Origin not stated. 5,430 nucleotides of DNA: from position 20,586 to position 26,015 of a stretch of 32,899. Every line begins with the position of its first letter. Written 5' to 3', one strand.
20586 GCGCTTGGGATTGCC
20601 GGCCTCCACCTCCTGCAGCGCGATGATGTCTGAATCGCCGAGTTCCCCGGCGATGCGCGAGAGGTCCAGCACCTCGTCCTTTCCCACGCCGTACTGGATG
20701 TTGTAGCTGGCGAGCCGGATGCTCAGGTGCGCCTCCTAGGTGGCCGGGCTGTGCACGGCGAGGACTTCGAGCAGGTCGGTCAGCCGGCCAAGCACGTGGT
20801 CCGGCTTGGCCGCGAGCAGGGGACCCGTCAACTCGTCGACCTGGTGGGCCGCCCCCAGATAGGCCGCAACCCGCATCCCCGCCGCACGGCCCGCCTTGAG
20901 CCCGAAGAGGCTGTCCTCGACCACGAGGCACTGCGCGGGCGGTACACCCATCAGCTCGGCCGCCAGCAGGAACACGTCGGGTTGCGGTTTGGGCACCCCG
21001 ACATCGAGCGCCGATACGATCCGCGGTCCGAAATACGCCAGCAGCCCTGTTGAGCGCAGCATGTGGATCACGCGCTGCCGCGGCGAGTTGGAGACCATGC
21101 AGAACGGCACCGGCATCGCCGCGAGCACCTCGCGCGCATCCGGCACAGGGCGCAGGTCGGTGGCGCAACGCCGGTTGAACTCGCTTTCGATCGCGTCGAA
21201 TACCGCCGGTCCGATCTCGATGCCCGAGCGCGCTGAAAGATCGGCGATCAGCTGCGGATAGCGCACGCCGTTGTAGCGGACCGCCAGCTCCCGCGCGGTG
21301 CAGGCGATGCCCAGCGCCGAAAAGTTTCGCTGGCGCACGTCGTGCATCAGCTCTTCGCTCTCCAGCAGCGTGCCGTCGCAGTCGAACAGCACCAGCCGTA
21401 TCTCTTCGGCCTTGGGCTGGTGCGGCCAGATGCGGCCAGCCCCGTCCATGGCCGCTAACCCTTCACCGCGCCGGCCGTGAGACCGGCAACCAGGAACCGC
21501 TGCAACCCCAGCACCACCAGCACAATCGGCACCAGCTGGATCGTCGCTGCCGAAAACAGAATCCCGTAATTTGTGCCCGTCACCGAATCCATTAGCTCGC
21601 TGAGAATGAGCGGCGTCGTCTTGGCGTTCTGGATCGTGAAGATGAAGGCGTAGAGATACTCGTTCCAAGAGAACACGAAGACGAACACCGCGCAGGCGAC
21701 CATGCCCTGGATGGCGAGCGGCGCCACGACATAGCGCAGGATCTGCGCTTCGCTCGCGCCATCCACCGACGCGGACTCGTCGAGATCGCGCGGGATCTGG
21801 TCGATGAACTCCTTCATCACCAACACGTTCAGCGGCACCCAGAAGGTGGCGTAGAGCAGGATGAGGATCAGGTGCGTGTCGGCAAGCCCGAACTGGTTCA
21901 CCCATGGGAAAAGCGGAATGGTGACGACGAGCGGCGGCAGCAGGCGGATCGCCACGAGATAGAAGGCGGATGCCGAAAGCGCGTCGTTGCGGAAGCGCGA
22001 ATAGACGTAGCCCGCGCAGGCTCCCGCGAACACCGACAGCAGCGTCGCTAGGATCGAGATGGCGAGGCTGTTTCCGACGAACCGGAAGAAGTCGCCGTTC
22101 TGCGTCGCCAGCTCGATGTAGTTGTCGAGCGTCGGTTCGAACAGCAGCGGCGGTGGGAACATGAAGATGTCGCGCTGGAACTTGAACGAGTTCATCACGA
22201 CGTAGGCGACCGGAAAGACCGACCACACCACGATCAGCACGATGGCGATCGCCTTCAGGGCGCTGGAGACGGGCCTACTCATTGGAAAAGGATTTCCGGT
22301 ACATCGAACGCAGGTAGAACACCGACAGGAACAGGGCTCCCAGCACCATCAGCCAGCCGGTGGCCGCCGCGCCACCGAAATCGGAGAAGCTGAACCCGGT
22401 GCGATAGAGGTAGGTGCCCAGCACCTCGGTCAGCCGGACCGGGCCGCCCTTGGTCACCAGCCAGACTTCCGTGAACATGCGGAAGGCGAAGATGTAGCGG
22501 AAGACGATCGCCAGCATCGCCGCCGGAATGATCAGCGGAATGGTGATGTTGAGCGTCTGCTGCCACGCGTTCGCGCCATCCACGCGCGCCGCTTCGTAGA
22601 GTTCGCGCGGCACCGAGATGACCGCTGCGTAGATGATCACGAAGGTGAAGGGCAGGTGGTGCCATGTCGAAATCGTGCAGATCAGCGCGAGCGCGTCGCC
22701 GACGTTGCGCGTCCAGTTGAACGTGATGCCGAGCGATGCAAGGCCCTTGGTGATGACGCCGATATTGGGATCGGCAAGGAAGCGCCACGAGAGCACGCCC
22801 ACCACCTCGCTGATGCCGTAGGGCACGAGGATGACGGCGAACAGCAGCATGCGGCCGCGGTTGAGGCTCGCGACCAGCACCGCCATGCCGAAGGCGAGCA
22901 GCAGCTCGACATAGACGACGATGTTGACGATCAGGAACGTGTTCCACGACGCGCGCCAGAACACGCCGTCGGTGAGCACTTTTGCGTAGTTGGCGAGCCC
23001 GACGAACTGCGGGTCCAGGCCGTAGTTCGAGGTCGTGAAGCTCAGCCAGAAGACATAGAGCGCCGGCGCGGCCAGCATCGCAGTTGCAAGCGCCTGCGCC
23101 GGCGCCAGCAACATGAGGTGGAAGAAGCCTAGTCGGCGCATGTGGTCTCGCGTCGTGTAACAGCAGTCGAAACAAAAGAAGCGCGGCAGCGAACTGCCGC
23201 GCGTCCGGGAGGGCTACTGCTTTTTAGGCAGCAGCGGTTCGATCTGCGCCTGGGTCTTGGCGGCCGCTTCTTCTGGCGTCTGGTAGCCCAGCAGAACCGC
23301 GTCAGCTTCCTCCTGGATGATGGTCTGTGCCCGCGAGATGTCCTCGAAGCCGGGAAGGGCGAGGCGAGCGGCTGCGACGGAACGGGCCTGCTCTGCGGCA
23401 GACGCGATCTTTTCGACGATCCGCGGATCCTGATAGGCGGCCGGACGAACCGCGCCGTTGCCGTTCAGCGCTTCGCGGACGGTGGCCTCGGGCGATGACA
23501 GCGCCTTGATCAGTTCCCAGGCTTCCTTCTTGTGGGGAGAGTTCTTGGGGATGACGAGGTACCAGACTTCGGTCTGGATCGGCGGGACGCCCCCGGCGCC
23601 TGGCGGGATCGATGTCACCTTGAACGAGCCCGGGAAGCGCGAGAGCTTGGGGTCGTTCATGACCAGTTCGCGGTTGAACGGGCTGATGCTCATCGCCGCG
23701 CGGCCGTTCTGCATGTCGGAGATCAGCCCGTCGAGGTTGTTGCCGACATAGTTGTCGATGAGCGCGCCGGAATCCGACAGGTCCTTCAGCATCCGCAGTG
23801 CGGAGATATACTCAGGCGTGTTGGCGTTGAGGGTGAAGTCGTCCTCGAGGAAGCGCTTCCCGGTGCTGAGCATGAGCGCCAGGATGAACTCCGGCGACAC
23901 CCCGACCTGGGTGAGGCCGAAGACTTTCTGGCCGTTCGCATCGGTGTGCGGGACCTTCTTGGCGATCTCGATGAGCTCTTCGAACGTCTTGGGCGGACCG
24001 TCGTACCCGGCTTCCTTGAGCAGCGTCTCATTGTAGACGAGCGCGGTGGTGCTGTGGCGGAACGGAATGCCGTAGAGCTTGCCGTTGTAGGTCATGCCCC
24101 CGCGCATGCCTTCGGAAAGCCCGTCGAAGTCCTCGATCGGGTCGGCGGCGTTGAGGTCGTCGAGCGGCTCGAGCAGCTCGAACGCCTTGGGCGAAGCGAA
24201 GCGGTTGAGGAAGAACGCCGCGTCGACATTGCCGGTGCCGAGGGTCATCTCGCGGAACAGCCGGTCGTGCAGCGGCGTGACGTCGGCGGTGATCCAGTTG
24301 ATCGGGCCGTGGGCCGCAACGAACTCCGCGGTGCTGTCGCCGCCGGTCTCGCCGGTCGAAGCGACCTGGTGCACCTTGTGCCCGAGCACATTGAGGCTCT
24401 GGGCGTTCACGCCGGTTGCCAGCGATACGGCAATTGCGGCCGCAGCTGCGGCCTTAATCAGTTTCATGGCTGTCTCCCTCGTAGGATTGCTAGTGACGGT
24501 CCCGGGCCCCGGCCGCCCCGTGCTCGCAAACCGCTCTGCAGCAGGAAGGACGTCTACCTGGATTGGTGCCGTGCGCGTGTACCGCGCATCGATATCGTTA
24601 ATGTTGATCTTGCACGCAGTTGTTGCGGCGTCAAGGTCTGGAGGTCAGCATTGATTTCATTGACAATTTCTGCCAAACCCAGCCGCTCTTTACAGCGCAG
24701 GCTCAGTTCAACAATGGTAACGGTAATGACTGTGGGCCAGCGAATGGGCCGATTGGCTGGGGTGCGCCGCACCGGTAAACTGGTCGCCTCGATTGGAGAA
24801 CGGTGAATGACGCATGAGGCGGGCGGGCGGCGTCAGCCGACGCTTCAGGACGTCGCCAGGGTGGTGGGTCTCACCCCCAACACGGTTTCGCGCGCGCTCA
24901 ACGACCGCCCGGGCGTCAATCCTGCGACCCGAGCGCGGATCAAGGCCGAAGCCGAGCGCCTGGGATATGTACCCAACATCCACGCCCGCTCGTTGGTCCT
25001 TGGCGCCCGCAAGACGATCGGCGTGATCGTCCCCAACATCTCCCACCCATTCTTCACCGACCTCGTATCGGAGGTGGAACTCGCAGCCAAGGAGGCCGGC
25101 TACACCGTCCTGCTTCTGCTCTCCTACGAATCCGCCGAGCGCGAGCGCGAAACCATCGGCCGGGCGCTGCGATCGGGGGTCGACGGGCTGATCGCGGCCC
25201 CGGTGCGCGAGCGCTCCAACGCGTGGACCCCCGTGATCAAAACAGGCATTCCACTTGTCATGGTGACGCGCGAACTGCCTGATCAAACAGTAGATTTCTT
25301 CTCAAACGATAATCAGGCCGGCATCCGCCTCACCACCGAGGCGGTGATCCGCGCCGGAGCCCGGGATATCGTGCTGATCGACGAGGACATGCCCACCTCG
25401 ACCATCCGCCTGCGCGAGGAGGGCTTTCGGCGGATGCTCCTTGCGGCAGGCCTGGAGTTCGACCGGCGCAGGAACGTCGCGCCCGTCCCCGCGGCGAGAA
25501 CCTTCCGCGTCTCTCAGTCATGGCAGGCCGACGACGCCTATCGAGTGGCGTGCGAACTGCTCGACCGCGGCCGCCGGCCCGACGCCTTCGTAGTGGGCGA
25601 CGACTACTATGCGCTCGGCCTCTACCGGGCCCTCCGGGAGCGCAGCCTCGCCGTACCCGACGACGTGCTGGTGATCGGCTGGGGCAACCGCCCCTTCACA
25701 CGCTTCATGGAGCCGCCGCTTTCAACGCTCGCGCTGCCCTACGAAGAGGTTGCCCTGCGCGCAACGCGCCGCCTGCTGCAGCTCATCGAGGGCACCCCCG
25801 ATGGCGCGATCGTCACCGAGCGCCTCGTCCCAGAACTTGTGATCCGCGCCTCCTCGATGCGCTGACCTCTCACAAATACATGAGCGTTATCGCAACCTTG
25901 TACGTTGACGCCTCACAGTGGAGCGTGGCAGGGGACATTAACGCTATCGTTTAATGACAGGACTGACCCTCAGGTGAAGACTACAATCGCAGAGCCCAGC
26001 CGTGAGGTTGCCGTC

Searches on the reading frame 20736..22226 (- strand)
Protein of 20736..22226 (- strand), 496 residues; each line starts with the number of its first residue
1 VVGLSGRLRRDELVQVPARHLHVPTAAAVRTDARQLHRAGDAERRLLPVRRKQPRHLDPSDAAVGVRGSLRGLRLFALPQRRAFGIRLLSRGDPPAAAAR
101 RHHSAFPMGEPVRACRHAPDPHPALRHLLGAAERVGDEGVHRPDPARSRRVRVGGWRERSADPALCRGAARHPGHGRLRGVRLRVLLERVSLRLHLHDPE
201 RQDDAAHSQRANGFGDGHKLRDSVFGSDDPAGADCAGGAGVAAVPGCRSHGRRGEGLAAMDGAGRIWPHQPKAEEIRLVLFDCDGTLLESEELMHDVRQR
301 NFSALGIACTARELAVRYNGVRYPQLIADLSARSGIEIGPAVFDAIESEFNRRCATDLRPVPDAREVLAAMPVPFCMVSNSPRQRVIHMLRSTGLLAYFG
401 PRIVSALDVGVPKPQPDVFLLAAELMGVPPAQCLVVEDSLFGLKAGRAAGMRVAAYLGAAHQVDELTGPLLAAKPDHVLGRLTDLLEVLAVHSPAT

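Call 9: search_protein_families(library=pfam, proteins=[window:20736-22226:-], max_evalue=0.00001)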
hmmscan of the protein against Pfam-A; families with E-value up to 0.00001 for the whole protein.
window:20736-22226:- (496 aa): 3 families
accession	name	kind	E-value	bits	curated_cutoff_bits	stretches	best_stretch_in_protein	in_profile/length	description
PF00702.32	Hydrolase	-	1.9e-24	87.5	26.4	1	276-450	1-191/191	haloacid dehalogenase-like hydrolase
PF13419.12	HAD_2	-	7e-21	75.6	23.8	1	279-455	1-177/178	Haloacid dehalogenase-like hydrolase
PF13242.12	Hydrolase_like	-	5.6e-08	33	22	1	412-485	3-75/75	HAD-hyrolase-like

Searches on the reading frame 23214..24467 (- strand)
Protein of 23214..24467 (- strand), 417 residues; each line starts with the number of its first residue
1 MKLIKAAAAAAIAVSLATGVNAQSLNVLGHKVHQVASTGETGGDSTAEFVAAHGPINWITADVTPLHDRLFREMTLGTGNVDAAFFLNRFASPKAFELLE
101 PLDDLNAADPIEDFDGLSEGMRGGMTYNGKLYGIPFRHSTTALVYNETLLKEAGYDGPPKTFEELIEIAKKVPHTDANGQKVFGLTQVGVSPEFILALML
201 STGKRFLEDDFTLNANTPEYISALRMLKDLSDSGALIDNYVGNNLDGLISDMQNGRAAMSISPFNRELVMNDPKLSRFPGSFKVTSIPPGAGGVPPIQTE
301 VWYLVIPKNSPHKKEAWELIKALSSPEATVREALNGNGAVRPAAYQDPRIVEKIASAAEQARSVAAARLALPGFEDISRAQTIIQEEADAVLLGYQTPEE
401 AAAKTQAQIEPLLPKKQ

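Call 9: search_protein_families(library=pfam, proteins=[window:23214-24467:-], max_evalue=0.00001)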
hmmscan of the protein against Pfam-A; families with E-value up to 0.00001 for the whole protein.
window:23214-24467:- (417 aa): 2 families
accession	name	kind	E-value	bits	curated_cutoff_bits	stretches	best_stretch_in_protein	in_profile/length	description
PF01547.30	SBP_bac_1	-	4.4e-27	96.3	26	1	85-329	59-306/307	Bacterial extracellular solute-binding protein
PF13416.11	SBP_bac_8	-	1.3e-26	94.5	27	1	57-351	15-272/279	Bacterial extracellular solute-binding protein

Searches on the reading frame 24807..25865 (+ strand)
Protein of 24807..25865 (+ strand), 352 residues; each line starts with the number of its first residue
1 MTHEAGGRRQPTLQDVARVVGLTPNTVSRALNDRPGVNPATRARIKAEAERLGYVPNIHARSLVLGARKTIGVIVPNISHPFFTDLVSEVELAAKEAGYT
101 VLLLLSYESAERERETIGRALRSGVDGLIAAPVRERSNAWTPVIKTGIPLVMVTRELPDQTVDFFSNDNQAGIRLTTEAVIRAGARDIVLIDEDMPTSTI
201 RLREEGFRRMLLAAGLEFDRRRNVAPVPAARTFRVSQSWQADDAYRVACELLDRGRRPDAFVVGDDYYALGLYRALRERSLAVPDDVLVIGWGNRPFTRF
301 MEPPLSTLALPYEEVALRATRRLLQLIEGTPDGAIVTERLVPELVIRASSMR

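Call 9: search_protein_families(library=pfam, proteins=[window:24807-25865:+], max_evalue=0.00001)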
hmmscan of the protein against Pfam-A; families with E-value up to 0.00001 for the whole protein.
window:24807-25865:+ (352 aa): 4 families
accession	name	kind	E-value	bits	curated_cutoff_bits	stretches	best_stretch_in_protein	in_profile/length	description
PF13377.12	Peripla_BP_3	-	4.2e-30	105.5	26.5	1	179-350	3-167/167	Periplasmic binding protein-like domain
PF00532.27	Peripla_BP_1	-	3.5e-21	76.4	22.2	1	69-327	2-261/281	Periplasmic binding proteins and sugar binding domain of LacI family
PF13407.12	Peripla_BP_4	-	7.5e-17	62.2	35.1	1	71-296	1-220/258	Periplasmic binding protein domain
PF00356.27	LacI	-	8.9e-13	48.2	27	1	12-57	1-46/46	Bacterial regulatory proteins, lacI family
